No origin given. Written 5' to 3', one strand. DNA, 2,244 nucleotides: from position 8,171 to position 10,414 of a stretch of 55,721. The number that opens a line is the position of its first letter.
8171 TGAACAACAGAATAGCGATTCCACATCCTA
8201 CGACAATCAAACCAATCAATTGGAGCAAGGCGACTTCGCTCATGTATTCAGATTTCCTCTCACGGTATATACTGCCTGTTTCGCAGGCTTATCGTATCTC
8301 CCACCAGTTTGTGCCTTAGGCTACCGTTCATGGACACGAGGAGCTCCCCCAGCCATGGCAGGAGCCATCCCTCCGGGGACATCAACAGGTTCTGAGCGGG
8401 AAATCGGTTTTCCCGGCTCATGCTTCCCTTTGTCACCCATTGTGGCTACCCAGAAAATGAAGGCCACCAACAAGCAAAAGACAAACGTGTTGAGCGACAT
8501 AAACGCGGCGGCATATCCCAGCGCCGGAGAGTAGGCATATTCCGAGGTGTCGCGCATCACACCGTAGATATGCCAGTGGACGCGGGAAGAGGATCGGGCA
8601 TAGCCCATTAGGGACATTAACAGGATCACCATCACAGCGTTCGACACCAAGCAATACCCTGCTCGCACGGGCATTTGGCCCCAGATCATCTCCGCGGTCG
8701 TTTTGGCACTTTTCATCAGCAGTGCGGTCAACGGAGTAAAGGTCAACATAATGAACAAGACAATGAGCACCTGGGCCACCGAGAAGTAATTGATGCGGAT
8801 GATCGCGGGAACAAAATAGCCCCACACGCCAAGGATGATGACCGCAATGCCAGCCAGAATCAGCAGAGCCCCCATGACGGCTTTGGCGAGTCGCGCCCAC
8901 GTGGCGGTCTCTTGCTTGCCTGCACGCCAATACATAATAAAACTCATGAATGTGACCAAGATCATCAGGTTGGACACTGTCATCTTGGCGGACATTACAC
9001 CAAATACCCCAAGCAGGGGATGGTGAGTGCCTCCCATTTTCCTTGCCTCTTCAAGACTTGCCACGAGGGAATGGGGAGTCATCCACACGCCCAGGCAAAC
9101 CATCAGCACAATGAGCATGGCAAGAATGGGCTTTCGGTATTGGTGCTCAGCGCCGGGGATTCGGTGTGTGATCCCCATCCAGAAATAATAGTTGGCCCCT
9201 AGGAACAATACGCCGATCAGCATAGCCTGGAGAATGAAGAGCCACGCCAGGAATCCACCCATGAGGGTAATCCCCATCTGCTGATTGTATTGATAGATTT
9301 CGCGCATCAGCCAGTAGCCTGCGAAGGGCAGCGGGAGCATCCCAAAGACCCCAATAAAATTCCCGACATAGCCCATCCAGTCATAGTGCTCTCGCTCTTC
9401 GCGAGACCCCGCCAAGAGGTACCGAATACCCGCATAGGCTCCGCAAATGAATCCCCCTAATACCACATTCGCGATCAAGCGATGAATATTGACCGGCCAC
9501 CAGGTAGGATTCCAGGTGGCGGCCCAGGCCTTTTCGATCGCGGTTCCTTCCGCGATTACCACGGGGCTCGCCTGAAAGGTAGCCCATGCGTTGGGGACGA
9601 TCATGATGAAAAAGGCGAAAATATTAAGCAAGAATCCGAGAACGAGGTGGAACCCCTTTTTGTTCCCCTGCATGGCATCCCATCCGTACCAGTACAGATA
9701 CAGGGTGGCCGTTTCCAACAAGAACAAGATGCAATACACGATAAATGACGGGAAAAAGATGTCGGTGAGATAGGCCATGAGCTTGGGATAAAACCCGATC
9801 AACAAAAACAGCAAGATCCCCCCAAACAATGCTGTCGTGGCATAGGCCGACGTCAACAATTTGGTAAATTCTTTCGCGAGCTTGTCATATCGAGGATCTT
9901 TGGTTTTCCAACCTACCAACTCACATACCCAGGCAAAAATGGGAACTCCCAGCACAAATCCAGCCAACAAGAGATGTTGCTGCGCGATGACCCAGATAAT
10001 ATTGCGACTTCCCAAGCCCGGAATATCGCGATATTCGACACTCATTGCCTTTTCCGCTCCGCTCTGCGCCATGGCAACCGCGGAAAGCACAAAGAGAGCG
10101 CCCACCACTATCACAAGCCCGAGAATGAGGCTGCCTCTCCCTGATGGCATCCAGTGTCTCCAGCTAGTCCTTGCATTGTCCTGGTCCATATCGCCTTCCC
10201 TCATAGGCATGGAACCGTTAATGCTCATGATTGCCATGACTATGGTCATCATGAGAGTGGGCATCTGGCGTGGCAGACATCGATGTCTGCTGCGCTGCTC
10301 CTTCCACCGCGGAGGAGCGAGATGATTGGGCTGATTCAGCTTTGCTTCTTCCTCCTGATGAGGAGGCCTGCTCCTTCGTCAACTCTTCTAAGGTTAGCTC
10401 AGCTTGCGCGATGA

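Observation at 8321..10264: bd-like paralogue A: extended CydA homologue with a collapsed Q-loop and extra His clusters absent from paralogue B (candidate additional metal site)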

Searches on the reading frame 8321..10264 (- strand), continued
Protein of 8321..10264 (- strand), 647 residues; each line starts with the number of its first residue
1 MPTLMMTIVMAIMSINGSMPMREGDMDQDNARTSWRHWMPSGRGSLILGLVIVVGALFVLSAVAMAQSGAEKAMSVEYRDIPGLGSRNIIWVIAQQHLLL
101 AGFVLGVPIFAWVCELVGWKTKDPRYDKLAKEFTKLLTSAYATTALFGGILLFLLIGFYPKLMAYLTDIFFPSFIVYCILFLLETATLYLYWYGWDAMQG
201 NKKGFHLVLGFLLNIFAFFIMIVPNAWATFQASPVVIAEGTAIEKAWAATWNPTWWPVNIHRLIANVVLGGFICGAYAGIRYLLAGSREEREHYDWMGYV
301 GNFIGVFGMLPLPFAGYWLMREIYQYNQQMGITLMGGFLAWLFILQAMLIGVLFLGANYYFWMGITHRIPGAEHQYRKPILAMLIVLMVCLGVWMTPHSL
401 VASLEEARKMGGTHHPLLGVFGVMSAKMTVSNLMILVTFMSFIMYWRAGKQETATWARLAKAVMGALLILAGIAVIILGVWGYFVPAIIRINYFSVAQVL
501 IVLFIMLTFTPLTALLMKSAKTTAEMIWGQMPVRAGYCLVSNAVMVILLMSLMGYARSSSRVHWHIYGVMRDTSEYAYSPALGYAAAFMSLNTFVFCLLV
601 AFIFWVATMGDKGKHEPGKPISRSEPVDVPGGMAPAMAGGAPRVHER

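Call 78: find_encoding_contigs(protein=P0157, flank=6000, max_places=2)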
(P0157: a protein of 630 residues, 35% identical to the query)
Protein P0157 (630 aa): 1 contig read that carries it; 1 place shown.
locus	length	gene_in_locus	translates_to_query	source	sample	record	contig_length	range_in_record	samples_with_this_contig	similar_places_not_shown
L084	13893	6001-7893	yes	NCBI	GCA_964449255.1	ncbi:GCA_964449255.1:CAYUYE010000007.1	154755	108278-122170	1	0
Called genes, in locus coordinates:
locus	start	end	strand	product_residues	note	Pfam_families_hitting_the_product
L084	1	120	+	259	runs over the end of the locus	PF01061:ABC2_membrane, PF12698:ABC2_membrane_3, PF13346:ABC2_membrane_5 (weak)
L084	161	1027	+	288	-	PF13369:Transglut_core2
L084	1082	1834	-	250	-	PF23023:Anti-Pycsar_Apyc1, PF12706:Lactamase_B_2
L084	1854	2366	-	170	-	PF13463:HTH_27 (weak), PF01047:MarR, PF12802:MarR_2, PF13601:HTH_34 (weak)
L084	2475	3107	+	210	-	PF13646:HEAT_2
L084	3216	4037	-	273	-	PF00149:Metallophos, PF12850:Metallophos_2 (weak)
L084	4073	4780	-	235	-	-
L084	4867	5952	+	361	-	PF01142:TruD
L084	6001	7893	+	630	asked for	-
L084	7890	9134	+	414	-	PF04455:Saccharop_dh_N, PF21571:ArgZ-like_C_1st, PF21570:ArgZ-like_C_2nd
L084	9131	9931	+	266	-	-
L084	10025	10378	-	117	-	PF12773:DZR (weak)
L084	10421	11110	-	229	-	PF13505:OMP_b-brl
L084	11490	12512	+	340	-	PF01210:NAD_Gly3P_dh_N, PF02558:ApbA, PF03807:F420_oxidored (weak), PF07479:NAD_Gly3P_dh_C, PF20618:GPD_NAD_C_bact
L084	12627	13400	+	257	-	PF00731:AIRC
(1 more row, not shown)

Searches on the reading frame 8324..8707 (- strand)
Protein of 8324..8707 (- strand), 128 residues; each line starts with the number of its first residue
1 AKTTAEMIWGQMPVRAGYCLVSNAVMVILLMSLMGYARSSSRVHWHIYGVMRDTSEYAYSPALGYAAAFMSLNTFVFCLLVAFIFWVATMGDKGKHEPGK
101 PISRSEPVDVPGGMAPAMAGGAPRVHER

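Call 57: search_protein_families(library=pfam, proteins=[window:8324-8707:-], max_evalue=10)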
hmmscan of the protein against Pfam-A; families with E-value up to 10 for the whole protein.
seq(128 aa): 0 families
